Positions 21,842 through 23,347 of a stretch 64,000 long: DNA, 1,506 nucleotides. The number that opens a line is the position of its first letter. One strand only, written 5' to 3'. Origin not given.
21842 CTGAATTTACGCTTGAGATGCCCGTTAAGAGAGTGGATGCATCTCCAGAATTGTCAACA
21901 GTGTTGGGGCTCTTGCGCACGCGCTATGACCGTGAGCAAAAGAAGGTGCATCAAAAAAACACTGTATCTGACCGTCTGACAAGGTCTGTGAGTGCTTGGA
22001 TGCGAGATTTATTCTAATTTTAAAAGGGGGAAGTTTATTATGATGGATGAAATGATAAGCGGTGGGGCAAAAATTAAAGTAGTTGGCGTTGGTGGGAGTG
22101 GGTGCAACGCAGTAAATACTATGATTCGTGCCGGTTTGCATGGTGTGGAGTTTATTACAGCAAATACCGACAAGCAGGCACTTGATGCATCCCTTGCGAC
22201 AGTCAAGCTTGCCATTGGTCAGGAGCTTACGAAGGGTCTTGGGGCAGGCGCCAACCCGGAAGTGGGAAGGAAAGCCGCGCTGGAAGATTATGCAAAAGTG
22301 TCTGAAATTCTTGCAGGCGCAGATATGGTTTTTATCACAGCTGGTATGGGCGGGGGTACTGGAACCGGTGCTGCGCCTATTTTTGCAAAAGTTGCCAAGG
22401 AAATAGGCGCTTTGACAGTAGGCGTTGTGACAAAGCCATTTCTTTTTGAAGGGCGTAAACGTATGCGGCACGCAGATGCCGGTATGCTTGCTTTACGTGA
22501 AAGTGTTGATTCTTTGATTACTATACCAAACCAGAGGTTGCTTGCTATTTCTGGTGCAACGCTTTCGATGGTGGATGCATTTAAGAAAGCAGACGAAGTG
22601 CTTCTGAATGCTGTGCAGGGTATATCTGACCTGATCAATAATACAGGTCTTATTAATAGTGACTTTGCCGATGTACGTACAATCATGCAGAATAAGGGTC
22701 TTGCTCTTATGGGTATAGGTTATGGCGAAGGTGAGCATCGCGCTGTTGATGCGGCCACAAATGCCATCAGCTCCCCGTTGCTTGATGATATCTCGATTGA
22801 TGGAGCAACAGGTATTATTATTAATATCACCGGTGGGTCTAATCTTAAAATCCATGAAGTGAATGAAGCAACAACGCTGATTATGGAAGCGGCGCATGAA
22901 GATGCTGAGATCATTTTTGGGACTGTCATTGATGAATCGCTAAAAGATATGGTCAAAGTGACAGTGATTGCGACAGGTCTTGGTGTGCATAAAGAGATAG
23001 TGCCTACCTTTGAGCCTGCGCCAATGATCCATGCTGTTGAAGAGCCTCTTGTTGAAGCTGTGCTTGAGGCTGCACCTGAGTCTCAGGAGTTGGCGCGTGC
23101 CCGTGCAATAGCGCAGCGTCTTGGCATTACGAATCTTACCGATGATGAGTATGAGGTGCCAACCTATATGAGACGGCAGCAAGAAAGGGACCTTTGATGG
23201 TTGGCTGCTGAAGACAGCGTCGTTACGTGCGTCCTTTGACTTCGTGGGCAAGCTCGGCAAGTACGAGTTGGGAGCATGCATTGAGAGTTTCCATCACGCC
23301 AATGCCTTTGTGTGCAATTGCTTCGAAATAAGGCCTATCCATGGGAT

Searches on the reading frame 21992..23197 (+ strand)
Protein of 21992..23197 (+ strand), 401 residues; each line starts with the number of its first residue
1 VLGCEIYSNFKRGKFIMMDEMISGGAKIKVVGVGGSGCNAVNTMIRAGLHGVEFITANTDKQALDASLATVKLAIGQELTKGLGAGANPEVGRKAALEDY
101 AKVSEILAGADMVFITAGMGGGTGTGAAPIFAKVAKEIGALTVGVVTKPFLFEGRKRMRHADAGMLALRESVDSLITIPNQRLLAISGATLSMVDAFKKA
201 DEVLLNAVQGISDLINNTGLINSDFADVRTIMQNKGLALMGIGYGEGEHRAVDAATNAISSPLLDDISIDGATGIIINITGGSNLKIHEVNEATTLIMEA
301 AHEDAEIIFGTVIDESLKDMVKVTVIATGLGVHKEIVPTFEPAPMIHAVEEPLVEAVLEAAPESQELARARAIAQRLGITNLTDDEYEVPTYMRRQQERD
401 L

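Call 49: search_protein_families(library=pfam, proteins=[window:21992-23197:+], max_evalue=0.000001)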
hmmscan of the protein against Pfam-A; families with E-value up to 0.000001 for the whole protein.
window:21992-23197:+ (401 aa): 2 families
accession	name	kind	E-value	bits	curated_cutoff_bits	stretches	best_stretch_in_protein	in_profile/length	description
PF00091.31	Tubulin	-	5.6e-47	160.9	33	1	27-187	1-189/190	Tubulin/FtsZ family, GTPase domain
PF12327.13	FtsZ_C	-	2e-33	115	27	1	236-330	1-94/95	FtsZ family, C-terminal domain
